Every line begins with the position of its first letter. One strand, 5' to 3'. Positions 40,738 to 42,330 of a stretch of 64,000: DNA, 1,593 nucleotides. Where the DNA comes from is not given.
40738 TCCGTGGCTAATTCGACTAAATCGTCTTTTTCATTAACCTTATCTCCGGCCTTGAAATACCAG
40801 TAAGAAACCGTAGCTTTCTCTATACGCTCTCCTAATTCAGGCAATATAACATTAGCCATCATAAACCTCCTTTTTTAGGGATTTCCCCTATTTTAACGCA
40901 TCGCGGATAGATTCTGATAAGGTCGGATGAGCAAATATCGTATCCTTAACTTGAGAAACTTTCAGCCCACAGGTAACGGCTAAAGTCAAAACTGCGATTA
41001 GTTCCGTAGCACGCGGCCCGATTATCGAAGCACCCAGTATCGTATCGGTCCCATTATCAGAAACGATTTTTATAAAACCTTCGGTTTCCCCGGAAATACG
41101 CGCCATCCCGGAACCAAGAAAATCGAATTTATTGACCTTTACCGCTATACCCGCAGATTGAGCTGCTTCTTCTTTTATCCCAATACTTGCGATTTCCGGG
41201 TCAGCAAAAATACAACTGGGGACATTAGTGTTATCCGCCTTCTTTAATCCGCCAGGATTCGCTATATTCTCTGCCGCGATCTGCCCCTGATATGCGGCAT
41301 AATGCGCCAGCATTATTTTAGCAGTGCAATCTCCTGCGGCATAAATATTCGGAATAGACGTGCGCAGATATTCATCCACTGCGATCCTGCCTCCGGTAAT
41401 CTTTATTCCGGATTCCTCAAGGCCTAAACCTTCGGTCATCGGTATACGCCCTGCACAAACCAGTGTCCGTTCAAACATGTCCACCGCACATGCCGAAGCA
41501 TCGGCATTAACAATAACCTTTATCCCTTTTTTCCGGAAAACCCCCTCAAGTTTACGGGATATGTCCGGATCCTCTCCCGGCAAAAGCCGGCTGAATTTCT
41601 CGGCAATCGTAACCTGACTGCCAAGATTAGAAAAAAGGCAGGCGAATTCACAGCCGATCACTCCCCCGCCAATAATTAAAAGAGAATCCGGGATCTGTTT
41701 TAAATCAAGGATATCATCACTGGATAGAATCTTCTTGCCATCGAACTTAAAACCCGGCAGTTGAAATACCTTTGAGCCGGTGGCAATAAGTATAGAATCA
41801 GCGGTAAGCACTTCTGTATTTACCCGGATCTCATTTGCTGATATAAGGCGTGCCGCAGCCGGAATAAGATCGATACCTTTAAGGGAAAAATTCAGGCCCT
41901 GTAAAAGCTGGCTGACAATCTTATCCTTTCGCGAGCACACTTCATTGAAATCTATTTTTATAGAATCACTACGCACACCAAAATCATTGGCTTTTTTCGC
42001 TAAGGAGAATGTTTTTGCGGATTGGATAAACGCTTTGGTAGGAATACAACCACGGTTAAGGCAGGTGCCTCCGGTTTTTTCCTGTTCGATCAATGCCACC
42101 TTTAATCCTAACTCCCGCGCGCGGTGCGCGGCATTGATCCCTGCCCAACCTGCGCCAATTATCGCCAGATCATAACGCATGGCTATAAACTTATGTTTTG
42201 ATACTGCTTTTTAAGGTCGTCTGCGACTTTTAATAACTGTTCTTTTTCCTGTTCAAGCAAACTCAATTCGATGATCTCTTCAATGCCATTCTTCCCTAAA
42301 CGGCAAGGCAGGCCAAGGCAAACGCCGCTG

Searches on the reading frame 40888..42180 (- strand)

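Call 70: search_protein_families(library=pfam, proteins=[window:40888-42180:-], max_evalue=0.001)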
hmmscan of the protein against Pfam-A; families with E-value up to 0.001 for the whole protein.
window:40888-42180:- (430 aa): 14 families
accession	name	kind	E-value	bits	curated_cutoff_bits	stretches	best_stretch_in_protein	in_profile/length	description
PF07992.20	Pyr_redox_2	-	4.6e-67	226.9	26.1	1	3-299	1-291/291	Pyridine nucleotide-disulphide oxidoreductase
PF02852.28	Pyr_redox_dim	-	1.3e-34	119.1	25.3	1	320-428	1-109/110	Pyridine nucleotide-disulphide oxidoreductase, dimerisation domain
PF00070.33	Pyr_redox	-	1.5e-23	83.5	22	1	167-229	2-64/82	Pyridine nucleotide-disulphide oxidoreductase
PF13738.12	Pyr_redox_3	-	8.6e-11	42.1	30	1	7-228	2-235/305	Pyridine nucleotide-disulphide oxidoreductase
PF13450.12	NAD_binding_8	-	4.7e-09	36.8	21.9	1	7-40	1-35/68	NAD(P)-binding Rossmann-like domain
PF01134.28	GIDA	-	8e-09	35.5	22.1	1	4-50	1-45/391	Glucose inhibited division protein A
PF01266.30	DAO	-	9.1e-09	35.7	27.9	1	4-38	1-37/353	FAD dependent oxidoreductase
PF00890.30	FAD_binding_2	-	1.3e-08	34.9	20.4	1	4-38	1-36/414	FAD binding domain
PF01262.27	AlaDh_PNT_C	-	1.4e-07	31.6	23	0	6-36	32-62/214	Alanine dehydrogenase/PNT, C-terminal domain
PF03486.20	HI0933_like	-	1.6e-06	28.2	50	1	4-38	2-36/244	HI0933-like protein Rossmann domain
PF12831.13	FAD_oxidored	-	5.7e-06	26.3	27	1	4-40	1-38/416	FAD dependent oxidoreductase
PF02737.24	3HCDH_N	-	0.00039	20.8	22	0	169-221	4-56/180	3-hydroxyacyl-CoA dehydrogenase, NAD binding domain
PF05834.18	Lycopene_cycl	-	0.00086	18.9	23.4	0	4-33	1-32/380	Lycopene cyclase protein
PF01494.25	FAD_binding_3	-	0.00087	19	22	0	3-72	2-70/349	FAD binding domain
